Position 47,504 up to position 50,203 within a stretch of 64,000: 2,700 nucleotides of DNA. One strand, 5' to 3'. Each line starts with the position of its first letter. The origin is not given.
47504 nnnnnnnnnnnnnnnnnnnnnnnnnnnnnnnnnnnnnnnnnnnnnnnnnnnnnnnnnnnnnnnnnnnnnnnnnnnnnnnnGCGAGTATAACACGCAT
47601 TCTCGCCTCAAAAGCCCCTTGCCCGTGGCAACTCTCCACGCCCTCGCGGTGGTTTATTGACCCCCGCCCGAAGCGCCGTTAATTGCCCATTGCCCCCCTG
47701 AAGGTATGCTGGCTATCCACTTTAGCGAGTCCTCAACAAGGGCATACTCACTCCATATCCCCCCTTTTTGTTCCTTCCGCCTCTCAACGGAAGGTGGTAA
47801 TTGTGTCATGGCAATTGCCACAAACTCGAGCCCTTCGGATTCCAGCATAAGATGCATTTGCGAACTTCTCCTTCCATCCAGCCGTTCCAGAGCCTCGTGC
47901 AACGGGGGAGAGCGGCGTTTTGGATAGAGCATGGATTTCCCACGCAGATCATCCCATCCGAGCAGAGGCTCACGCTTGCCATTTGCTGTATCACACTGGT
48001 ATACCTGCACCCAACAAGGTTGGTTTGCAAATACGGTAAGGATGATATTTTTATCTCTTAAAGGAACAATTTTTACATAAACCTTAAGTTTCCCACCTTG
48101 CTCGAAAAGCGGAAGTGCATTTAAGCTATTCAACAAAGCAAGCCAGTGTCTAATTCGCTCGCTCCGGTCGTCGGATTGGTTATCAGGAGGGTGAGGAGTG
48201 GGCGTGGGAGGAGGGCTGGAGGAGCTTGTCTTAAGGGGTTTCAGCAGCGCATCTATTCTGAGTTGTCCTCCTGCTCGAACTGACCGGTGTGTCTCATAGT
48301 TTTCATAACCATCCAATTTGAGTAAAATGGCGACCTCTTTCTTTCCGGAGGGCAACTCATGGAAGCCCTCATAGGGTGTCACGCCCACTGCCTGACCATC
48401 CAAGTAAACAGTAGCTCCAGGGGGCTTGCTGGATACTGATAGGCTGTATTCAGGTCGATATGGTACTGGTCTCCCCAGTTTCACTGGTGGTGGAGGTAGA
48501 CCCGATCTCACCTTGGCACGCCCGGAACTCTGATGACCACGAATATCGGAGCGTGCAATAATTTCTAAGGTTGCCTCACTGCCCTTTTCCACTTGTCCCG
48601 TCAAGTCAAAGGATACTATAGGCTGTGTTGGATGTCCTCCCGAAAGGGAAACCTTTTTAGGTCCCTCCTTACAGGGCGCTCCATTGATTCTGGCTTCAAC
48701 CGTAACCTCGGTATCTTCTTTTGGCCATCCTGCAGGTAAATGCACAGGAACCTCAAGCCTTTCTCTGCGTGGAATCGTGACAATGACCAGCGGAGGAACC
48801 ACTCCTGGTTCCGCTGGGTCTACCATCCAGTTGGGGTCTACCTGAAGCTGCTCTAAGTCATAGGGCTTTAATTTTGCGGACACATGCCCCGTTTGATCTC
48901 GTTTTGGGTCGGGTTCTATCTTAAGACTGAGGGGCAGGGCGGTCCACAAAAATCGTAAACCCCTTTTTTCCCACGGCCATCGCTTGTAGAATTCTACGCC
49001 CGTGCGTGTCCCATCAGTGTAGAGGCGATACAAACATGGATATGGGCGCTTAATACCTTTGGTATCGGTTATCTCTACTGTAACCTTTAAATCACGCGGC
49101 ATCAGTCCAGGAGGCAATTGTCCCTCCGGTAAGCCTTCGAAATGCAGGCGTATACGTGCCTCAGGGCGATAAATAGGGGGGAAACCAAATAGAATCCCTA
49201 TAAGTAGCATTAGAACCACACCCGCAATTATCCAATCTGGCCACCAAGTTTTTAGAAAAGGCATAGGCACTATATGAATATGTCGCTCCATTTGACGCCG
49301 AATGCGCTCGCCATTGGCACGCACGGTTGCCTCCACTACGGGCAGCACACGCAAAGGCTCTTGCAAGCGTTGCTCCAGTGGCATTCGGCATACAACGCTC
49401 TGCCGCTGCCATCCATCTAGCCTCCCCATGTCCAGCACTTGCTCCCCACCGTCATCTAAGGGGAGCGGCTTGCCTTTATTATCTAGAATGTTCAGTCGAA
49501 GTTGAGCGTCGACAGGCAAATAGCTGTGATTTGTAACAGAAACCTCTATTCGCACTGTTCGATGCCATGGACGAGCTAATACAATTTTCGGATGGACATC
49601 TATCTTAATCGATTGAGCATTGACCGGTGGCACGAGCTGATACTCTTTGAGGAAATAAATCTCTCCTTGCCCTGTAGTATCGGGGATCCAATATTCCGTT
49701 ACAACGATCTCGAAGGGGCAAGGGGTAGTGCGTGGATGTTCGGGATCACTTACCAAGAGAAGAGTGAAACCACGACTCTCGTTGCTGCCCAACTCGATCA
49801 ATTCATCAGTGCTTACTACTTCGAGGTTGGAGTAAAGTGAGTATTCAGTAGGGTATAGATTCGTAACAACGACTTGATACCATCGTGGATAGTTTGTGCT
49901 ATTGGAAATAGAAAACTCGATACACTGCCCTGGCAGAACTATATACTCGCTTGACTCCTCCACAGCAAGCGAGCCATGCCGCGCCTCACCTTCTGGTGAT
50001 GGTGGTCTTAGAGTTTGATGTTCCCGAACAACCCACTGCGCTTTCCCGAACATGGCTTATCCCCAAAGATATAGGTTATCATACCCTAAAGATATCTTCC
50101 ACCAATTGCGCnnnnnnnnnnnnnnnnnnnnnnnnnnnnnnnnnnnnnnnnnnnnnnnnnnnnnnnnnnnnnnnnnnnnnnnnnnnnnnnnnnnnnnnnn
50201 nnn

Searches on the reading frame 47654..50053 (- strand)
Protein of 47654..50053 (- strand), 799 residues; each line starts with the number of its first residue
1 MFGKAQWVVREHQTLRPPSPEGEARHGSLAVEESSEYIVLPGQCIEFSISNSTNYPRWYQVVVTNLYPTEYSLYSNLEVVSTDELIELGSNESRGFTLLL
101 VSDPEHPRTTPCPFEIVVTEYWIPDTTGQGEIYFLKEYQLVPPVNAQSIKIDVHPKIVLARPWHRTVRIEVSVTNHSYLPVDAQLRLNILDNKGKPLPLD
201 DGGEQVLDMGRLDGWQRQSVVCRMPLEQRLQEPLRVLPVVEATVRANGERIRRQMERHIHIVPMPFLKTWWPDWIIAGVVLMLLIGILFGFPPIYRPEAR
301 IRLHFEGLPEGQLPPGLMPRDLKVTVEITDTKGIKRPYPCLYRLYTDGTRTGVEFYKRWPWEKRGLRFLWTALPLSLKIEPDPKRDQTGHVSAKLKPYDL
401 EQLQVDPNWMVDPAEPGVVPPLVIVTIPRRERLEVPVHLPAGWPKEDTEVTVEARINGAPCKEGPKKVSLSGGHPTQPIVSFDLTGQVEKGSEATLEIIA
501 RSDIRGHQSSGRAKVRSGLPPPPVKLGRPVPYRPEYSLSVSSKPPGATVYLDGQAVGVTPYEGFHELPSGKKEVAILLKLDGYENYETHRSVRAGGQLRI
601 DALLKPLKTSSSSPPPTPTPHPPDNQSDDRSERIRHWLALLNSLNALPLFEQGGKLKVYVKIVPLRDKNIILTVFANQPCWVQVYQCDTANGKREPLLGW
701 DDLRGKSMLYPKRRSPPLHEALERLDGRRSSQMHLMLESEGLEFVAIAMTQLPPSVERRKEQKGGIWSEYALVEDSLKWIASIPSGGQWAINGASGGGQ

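Call 3: search_protein_families(library=pfam, proteins=[window:47654-50053:-], max_evalue=1)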
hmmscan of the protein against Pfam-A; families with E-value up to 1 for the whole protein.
window:47654-50053:- (799 aa): 2 families
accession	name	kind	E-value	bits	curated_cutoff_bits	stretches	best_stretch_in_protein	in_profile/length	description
PF08308.17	PEGA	-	4e-12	46.3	20.8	1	536-606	2-69/71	PEGA domain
PF03137.26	OATP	-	0.07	11.8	25.8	1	266-300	212-246/545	Organic Anion Transporter Polypeptide (OATP) family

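Call 6: search_protein_families(library=ncbifam, proteins=[window:47654-50053:-], max_evalue=1)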
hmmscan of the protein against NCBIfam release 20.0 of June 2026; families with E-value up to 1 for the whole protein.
window:47654-50053:- (799 aa): 2 families
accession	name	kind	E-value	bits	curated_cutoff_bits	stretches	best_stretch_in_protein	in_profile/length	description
NF047815.1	LIC10124_lipo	equivalog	0.059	11.9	650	1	537-600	199-259/516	LIC10124 family lipoprotein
NF006785.0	PRK09293.3-2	equivalog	0.12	11.5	477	1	274-311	206-244/291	class 1 fructose-bisphosphatase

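Call 14: search_protein_families(library=padloc, proteins=[window:47654-50053:-], max_evalue=1)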
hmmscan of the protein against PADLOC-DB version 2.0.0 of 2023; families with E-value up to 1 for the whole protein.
window:47654-50053:- (799 aa): 0 families

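Call 15: search_protein_families(library=phrogs, proteins=[window:47654-50053:-], max_evalue=1)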
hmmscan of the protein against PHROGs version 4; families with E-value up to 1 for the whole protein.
window:47654-50053:- (799 aa): 1 family
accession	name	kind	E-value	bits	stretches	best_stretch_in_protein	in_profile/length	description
phrog_19810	-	DNA, RNA and nucleotide metabolism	0.45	11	1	655-723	9-74/199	DNA endonuclease V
